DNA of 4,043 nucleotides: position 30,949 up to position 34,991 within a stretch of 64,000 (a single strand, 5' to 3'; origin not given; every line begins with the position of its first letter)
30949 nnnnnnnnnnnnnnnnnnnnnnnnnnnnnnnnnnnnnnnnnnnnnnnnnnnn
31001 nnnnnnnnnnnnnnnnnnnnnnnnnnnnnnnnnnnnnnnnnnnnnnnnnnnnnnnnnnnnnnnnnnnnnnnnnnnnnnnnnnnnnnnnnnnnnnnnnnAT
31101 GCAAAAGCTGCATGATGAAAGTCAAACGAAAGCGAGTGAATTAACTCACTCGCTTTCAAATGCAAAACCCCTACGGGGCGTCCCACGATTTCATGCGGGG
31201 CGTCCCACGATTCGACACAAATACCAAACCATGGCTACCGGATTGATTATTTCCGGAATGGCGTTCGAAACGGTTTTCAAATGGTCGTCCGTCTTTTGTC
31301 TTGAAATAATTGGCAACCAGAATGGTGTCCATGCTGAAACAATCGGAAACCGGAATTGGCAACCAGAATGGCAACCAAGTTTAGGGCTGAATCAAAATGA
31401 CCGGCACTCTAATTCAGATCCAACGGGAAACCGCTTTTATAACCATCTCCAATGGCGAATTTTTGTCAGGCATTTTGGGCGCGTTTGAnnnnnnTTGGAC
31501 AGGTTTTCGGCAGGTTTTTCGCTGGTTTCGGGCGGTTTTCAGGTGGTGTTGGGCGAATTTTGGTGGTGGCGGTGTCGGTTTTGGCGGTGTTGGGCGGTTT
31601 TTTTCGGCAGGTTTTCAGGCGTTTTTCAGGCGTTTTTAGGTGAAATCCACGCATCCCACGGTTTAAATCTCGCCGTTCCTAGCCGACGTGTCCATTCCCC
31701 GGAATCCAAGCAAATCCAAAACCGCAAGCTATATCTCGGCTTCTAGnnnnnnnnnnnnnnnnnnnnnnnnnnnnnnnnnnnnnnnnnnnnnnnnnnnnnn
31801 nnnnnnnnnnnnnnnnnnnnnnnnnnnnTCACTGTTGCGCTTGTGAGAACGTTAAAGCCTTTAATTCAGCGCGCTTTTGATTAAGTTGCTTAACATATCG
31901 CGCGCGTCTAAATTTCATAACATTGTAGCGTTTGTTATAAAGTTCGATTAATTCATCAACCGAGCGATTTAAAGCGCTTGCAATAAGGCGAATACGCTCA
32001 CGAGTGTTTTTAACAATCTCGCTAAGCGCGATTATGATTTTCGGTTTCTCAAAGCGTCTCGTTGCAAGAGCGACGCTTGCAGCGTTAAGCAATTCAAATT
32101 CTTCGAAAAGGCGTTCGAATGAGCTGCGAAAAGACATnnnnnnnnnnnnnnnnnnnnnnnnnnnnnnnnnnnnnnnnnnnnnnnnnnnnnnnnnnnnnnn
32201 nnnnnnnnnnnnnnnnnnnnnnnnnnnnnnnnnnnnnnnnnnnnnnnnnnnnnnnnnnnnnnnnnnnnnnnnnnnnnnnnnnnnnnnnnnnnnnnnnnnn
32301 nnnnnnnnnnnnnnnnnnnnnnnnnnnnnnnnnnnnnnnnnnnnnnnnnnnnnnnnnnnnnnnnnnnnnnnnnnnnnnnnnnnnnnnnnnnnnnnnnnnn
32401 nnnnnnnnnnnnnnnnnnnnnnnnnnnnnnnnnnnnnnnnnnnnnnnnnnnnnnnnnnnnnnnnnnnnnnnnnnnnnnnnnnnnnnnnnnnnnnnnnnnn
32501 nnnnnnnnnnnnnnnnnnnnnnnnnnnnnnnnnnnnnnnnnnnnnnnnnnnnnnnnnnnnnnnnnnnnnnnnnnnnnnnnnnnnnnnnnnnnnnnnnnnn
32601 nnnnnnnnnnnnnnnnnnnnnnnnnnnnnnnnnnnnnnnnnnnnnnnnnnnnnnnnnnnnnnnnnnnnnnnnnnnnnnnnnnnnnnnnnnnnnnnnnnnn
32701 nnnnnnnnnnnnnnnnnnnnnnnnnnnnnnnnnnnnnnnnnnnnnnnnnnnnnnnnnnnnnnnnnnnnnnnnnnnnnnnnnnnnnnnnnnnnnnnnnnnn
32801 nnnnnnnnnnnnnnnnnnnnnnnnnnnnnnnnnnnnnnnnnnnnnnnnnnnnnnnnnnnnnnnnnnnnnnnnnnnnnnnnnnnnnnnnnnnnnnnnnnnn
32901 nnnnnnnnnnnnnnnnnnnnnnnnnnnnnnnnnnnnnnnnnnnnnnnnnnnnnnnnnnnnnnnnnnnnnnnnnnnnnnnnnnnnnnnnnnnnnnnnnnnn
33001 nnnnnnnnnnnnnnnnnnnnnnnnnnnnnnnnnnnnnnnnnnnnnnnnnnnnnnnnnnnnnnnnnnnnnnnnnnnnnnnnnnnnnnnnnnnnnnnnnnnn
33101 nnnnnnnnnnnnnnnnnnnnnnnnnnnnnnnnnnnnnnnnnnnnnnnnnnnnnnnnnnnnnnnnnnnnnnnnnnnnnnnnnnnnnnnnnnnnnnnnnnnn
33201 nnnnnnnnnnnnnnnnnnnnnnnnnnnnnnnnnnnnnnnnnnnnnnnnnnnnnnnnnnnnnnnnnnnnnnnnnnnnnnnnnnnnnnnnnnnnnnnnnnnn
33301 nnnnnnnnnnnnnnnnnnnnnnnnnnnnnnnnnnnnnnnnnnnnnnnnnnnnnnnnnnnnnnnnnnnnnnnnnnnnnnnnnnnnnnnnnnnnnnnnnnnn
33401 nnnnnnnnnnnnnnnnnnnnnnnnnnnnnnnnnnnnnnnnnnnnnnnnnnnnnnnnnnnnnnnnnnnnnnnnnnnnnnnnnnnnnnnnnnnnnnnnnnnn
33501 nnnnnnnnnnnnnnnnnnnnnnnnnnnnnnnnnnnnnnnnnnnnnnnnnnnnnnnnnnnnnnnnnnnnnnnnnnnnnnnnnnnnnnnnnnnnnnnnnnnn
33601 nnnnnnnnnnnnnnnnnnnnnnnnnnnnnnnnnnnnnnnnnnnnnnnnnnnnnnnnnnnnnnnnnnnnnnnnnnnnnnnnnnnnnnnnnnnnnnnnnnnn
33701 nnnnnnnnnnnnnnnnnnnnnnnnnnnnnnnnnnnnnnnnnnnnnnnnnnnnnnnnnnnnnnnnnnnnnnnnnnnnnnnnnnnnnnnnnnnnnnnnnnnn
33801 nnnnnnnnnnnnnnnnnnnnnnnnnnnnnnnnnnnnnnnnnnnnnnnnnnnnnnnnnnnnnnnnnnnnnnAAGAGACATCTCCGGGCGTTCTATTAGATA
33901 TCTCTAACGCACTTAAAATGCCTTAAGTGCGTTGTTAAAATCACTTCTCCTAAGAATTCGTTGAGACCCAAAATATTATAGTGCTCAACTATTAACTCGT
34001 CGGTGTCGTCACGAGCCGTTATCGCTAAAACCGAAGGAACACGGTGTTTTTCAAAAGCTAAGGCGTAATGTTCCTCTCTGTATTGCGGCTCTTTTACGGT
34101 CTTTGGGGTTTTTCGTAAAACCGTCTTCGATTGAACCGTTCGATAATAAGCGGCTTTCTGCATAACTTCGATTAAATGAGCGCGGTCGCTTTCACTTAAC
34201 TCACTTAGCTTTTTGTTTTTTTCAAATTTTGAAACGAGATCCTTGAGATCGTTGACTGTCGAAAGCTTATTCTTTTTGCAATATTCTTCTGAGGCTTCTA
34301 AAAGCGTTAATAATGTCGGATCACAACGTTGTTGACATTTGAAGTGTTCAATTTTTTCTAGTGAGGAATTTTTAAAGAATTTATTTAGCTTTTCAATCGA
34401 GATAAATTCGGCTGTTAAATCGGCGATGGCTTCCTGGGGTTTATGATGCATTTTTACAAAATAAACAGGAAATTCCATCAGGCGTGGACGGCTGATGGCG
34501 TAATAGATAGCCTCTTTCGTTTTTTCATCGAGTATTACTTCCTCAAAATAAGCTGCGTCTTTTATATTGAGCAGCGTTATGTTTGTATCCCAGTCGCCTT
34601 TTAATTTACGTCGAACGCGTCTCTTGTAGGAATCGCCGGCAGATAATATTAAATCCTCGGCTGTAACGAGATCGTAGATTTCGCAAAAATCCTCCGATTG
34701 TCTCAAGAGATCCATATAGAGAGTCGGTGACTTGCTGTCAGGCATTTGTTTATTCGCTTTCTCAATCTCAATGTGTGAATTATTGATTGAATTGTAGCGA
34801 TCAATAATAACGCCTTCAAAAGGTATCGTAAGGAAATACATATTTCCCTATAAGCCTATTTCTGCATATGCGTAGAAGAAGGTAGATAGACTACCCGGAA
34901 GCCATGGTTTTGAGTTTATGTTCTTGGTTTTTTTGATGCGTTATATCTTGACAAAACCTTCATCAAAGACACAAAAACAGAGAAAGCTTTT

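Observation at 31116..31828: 700-bp non-coding island with iterons and phased T-tracts: candidate origin of replication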

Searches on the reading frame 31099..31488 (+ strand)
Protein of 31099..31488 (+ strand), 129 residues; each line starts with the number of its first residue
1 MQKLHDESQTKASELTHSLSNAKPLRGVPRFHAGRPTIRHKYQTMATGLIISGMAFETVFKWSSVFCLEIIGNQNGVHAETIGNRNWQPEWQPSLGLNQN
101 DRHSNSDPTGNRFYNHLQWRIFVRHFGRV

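Call 113: search_protein_families(library=pfam, proteins=[window:31099-31488:+], max_evalue=0.1)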
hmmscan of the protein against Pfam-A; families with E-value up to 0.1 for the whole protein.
window:31099-31488:+ (129 aa): 0 families

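Call 114: search_protein_families(library=phrogs, proteins=[window:31099-31488:+], max_evalue=0.1)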
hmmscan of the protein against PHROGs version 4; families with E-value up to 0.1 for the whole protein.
window:31099-31488:+ (129 aa): 0 families

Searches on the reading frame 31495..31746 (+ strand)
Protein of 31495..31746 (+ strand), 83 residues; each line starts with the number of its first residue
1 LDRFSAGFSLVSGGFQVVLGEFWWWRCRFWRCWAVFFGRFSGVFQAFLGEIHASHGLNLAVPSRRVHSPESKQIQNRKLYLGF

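Call 113: search_protein_families(library=pfam, proteins=[window:31495-31746:+], max_evalue=0.1)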
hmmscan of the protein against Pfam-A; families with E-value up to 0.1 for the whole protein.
window:31495-31746:+ (83 aa): 1 family
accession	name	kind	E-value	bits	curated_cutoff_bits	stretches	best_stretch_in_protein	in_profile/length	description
PF19862.4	DUF6336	-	0.048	14.4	25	1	6-31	47-76/128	Family of unknown function (DUF6336)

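Call 114: search_protein_families(library=phrogs, proteins=[window:31495-31746:+], max_evalue=0.1)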
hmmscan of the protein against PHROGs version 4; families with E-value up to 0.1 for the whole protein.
window:31495-31746:+ (83 aa): 0 families

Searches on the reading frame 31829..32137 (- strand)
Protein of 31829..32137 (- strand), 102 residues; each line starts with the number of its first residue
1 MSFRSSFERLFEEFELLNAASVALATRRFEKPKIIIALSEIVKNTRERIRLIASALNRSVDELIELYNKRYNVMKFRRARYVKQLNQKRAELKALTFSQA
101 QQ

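Call 11: search_protein_families(library=pfam, proteins=[window:31829-32137:-], max_evalue=0.01)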
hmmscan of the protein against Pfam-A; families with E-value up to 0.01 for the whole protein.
window:31829-32137:- (102 aa): 0 families

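Call 12: search_protein_families(library=phrogs, proteins=[window:31829-32137:-], max_evalue=0.01)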
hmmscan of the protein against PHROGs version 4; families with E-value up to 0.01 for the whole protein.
window:31829-32137:- (102 aa): 0 families

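Call 98: search_protein_families(library=ncbifam, proteins=[window:31829-32137:-], max_evalue=1)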
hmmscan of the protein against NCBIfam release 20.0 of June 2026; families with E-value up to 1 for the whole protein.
window:31829-32137:- (102 aa): 3 families
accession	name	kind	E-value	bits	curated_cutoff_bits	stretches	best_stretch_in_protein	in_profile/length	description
NF049908.1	RadD_AT_adhesin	equivalog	0.0072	12.9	3500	1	40-76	3184-3220/3502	autotransporter adhesin RadD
NF000447.2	bla-A_Chryseo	exception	0.087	12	510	1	26-91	103-162/292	CGA/CIA family class A beta-lactamase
NF040655.1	MtaC_Meth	equivalog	0.17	10.9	420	1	10-69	29-86/253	methanol--corrinoid protein MtaC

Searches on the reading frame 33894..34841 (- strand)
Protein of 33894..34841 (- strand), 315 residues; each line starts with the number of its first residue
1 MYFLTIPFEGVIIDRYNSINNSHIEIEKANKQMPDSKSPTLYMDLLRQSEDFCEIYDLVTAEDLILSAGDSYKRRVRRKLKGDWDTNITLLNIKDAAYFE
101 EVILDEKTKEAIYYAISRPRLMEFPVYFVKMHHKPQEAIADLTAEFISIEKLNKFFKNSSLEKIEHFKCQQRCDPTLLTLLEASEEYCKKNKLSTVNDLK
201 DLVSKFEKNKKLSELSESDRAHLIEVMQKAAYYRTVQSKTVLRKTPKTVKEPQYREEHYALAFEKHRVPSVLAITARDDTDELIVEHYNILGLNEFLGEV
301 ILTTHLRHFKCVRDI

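Call 11: search_protein_families(library=pfam, proteins=[window:33894-34841:-], max_evalue=0.01)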
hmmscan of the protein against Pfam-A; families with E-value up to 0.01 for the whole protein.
window:33894-34841:- (315 aa): 0 families

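Call 12: search_protein_families(library=phrogs, proteins=[window:33894-34841:-], max_evalue=0.01)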
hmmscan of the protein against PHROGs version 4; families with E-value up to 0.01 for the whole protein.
window:33894-34841:- (315 aa): 0 families

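Call 98: search_protein_families(library=ncbifam, proteins=[window:33894-34841:-], max_evalue=1)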
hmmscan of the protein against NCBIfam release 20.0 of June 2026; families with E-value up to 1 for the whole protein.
window:33894-34841:- (315 aa): 2 families
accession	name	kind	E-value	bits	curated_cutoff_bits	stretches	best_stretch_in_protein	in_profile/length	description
NF002241.0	PRK01146.2-5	equivalog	0.012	15.6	128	1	98-158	31-84/100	DNA-directed RNA polymerase subunit L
NF006870.0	PRK09364.1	subfamily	0.053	13.3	162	1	209-284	3-75/161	cyclic pyranopterin monophosphate synthase MoaC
